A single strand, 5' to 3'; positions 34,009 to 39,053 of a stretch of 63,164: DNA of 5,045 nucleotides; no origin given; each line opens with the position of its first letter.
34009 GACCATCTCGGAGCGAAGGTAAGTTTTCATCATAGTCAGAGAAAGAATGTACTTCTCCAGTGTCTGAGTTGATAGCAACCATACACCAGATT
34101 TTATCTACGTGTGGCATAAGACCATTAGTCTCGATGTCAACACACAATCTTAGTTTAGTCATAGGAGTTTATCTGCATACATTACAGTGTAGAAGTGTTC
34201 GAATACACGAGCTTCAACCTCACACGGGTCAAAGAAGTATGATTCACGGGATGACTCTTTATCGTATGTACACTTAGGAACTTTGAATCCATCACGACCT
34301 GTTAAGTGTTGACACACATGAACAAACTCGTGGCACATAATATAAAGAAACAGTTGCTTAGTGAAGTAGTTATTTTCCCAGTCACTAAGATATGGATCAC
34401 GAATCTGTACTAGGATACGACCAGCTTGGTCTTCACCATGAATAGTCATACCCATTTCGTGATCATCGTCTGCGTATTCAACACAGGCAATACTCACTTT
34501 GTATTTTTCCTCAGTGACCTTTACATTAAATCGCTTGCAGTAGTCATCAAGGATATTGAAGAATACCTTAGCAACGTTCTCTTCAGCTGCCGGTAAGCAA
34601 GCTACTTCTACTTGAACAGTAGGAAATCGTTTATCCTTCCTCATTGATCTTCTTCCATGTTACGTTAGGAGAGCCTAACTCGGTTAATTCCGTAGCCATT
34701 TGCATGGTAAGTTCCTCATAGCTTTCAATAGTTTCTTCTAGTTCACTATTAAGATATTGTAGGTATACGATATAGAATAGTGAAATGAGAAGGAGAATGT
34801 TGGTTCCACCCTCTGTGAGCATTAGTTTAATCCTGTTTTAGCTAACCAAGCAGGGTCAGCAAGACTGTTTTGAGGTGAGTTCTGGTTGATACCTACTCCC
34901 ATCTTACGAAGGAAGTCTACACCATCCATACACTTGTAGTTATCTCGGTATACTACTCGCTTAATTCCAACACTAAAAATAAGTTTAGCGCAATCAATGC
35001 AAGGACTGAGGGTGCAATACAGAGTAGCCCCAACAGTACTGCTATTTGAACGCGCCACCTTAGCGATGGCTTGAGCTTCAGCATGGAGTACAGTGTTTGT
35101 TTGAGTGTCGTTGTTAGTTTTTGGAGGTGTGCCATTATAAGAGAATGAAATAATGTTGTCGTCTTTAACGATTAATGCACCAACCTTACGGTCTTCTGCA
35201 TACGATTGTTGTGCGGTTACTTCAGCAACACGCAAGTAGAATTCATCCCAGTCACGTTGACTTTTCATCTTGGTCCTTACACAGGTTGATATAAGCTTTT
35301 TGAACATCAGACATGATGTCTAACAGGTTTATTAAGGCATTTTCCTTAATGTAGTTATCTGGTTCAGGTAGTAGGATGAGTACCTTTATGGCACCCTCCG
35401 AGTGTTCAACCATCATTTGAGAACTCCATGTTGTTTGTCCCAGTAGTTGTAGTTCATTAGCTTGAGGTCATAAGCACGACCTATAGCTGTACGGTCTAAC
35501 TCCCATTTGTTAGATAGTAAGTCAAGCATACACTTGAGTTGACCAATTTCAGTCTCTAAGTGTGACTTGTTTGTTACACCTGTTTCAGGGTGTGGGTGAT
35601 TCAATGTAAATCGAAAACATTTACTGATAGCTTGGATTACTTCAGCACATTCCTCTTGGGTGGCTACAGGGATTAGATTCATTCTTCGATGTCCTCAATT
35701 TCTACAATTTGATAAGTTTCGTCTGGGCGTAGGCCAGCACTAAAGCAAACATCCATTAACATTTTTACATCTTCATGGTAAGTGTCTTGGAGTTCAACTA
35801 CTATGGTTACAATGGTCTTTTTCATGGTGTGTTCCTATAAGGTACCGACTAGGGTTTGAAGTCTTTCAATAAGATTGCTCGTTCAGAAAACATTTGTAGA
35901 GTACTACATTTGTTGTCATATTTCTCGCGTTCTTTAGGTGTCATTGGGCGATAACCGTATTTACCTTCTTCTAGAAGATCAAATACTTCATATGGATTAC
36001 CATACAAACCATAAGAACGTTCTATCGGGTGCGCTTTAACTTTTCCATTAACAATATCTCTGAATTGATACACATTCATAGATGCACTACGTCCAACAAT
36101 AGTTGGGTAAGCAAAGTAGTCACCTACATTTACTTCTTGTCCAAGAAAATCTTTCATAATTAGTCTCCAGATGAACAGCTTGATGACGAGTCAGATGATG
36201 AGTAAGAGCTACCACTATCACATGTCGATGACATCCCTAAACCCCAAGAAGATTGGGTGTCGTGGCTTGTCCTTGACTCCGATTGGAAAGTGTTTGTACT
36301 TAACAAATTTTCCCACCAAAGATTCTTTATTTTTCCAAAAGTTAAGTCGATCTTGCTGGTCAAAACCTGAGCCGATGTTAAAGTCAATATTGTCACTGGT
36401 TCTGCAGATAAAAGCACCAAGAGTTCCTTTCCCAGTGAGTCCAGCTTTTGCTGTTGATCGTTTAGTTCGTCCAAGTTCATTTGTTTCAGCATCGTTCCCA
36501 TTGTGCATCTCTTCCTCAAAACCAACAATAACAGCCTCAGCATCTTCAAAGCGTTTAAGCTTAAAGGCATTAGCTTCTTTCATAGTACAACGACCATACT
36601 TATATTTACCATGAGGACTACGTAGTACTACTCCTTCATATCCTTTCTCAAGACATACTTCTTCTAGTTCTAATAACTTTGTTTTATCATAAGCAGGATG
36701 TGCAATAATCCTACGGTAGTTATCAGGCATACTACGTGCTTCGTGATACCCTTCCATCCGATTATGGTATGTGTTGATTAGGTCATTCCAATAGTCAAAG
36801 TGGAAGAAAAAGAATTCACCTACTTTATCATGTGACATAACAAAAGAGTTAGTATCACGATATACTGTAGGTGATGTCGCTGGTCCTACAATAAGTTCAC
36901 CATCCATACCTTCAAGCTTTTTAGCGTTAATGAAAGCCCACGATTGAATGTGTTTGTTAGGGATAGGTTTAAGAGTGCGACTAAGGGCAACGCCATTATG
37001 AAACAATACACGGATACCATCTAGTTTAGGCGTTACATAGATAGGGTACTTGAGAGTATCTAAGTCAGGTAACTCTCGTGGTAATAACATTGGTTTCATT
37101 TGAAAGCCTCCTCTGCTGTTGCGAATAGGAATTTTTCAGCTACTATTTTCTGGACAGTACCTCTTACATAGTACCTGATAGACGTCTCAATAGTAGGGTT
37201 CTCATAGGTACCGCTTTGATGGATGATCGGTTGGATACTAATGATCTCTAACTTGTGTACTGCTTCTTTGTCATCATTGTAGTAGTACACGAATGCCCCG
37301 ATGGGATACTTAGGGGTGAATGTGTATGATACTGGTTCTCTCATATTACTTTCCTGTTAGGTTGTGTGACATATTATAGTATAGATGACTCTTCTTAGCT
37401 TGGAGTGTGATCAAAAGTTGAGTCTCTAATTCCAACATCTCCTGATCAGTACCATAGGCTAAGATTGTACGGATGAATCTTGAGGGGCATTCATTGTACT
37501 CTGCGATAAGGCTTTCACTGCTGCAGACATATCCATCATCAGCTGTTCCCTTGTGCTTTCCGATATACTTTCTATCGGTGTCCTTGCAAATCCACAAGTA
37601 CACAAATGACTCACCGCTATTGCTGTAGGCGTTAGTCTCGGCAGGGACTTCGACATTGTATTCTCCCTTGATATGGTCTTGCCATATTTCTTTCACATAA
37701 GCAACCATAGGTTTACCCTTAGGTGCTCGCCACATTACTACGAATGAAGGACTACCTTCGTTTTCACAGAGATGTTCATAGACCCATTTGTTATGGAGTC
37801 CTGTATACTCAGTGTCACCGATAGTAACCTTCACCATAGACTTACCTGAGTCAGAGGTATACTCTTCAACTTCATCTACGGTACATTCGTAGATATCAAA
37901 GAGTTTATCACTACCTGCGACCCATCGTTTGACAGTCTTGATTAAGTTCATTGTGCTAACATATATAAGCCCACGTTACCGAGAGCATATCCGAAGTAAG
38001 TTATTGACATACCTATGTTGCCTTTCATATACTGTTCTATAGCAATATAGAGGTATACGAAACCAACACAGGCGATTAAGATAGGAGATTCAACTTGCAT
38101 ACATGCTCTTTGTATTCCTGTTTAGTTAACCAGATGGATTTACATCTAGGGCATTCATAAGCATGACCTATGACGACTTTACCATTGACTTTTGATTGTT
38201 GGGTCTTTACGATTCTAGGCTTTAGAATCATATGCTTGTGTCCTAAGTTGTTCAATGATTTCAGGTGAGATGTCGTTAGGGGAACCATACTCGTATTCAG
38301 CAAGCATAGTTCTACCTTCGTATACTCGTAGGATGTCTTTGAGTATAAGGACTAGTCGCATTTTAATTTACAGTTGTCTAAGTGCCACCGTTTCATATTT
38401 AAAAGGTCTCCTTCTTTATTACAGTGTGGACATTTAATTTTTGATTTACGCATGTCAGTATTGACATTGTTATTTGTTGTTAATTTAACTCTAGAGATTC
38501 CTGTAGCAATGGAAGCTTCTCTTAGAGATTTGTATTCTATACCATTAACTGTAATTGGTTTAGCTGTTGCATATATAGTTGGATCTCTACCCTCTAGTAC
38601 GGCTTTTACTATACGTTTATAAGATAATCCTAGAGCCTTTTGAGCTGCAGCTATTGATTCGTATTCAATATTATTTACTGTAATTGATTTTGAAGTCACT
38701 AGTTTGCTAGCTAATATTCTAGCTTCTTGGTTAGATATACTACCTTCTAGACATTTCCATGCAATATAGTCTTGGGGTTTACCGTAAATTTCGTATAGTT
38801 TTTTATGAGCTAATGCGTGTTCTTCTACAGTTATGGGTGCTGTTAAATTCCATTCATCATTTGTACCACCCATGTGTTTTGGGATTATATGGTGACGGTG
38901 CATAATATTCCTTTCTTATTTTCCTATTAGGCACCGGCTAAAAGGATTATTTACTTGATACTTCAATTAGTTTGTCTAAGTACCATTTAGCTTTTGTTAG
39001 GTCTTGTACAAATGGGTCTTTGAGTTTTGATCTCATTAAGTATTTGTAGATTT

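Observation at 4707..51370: Nine copies of a 20-nt T7-promoter-like motif, all intergenic and co-oriented with the downstream genes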

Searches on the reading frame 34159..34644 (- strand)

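Call 45: search_protein_families(library=phrogs, proteins=[window:34159-34644:-])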
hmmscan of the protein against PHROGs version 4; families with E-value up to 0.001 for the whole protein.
window:34159-34644:- (161 aa): 1 family
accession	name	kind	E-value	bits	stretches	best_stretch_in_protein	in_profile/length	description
phrog_10499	-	unknown function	8.4e-07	30.4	1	39-158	32-143/149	-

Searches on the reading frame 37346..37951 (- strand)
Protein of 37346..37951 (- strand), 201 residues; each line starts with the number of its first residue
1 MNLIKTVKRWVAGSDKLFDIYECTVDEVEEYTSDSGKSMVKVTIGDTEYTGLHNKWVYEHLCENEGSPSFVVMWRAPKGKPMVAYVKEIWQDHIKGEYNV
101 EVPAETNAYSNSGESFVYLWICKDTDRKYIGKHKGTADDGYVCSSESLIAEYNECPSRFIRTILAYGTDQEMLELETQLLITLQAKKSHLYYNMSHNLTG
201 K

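Call 45: search_protein_families(library=phrogs, proteins=[window:37346-37951:-])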
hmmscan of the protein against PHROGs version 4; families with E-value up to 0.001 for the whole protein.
window:37346-37951:- (201 aa): 2 families
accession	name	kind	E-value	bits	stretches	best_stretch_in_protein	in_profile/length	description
phrog_314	-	DNA, RNA and nucleotide metabolism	1.8e-08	34.8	1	108-195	172-263/574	homing endonuclease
phrog_447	-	other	0.0003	21.7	0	113-193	25-129/148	NAD synthetase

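Call 46: search_protein_families(library=pfam, max_evalue=0.01, proteins=[window:37346-37951:-])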
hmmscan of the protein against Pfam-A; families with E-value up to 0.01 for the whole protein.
window:37346-37951:- (201 aa): 2 families
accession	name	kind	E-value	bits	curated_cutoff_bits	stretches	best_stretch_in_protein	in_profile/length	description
PF19835.5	SegE_GIY-YIG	-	0.0028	18.3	25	0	113-133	16-36/123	Putative endonuclease segE, GIY-YIG domain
PF01541.30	GIY-YIG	-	0.0096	16.6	22.6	0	116-134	3-21/78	GIY-YIG catalytic domain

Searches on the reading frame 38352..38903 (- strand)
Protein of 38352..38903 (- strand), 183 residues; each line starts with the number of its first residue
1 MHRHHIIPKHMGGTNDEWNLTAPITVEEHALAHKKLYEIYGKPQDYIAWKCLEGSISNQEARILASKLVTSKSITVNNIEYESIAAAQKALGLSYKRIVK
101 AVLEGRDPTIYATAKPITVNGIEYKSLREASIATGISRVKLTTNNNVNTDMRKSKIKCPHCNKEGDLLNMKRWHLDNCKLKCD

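Call 28: search_protein_families(library=phrogs, proteins=[window:38352-38903:-])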
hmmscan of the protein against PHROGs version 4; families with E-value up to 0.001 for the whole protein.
window:38352-38903:- (183 aa): 4 families
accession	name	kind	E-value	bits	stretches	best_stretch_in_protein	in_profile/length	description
phrog_655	-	DNA, RNA and nucleotide metabolism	3e-19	71.1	1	2-181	50-234/343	homing endonuclease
phrog_314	-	DNA, RNA and nucleotide metabolism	3.9e-05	23.8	0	33-101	333-373/574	homing endonuclease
phrog_12324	-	DNA, RNA and nucleotide metabolism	0.00081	20.1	0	141-181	225-266/269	intron-like DNA endonuclease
phrog_12434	-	DNA, RNA and nucleotide metabolism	0.00093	19.8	0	3-55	40-94/292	HNH endonuclease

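Call 37: search_protein_families(library=pfam, max_evalue=0.01, proteins=[window:38352-38903:-])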
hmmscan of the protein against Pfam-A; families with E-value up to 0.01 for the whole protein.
window:38352-38903:- (183 aa): 3 families
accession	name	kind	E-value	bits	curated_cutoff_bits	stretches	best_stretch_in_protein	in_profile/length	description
PF07453.19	NUMOD1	-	4.8e-06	27.1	22.8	1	79-101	14-36/37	NUMOD1 domain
PF20987.3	I-TevI_DNA-bd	-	0.003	17.9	27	0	65-94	5-34/51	Intron-encoded endonuclease 1, DNA-binding domain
PF22083.2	I-HmuI_NUMOD-like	-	0.0036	17.3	27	0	80-106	11-36/46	DNA endonuclease I-HmuI-like, NUMOD-like domain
